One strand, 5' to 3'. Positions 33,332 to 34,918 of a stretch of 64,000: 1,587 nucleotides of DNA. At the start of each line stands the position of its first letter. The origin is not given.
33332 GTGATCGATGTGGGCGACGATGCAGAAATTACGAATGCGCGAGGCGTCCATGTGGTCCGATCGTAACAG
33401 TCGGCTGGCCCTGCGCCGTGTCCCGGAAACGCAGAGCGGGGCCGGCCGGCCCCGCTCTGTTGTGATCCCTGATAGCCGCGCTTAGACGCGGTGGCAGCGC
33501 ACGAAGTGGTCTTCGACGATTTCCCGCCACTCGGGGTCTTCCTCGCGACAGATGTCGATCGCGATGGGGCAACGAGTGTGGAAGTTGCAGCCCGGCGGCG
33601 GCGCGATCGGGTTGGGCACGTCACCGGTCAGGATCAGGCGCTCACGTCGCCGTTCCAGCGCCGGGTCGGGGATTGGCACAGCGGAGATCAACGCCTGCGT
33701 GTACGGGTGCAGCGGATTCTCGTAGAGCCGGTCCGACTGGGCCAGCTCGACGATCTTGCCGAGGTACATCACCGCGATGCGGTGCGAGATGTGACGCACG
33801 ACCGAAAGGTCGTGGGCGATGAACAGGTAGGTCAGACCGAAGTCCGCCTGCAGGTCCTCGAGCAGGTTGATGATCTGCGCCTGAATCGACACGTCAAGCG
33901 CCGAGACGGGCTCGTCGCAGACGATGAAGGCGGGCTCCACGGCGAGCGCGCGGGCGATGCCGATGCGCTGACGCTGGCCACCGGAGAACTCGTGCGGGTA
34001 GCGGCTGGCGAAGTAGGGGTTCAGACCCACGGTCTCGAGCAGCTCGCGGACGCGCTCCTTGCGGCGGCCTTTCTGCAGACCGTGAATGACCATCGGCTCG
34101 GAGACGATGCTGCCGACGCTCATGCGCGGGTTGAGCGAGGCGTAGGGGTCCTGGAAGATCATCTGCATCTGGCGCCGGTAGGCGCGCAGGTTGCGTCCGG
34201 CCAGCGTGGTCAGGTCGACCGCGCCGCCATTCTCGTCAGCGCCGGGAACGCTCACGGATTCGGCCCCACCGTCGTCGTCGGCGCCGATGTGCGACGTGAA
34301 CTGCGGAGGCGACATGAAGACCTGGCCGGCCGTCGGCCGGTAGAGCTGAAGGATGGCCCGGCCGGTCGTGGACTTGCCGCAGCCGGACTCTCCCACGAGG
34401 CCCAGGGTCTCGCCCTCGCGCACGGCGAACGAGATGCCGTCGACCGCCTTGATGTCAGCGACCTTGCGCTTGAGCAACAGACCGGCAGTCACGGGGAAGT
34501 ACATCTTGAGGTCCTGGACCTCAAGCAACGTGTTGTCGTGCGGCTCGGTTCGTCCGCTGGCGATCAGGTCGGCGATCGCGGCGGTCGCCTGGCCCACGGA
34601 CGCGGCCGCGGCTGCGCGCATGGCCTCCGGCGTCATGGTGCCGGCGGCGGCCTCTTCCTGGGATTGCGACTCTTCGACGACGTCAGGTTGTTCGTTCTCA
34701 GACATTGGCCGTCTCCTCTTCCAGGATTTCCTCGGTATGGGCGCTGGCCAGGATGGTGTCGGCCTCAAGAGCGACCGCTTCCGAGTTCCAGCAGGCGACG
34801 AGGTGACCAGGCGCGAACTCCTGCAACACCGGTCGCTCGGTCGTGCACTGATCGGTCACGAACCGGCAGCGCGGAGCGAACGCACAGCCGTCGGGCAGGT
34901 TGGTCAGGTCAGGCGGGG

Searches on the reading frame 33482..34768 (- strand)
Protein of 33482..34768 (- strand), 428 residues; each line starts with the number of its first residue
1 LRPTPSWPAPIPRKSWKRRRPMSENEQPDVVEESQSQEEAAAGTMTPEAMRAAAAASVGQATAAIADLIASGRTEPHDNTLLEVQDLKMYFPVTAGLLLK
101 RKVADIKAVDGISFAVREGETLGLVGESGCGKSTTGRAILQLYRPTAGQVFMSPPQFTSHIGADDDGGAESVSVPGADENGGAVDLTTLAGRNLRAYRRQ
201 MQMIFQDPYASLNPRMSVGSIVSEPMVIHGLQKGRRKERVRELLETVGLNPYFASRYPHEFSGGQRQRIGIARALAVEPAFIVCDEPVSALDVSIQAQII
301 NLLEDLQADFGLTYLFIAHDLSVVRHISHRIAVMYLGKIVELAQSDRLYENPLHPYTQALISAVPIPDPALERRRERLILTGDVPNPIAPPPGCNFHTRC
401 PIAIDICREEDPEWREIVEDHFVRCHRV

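Call 67: search_protein_families(library=pfam, proteins=[window:33482-34768:-])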
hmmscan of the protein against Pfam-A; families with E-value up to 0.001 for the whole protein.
window:33482-34768:- (428 aa): 2 families
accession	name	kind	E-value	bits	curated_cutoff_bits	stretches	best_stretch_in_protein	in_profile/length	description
PF00005.33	ABC_tran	-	6e-29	101.8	25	1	110-288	2-136/137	ABC transporter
PF08352.17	oligo_HPY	-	1.1e-18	67.7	27.1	1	340-407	1-65/65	Oligopeptide/dipeptide transporter, C-terminal region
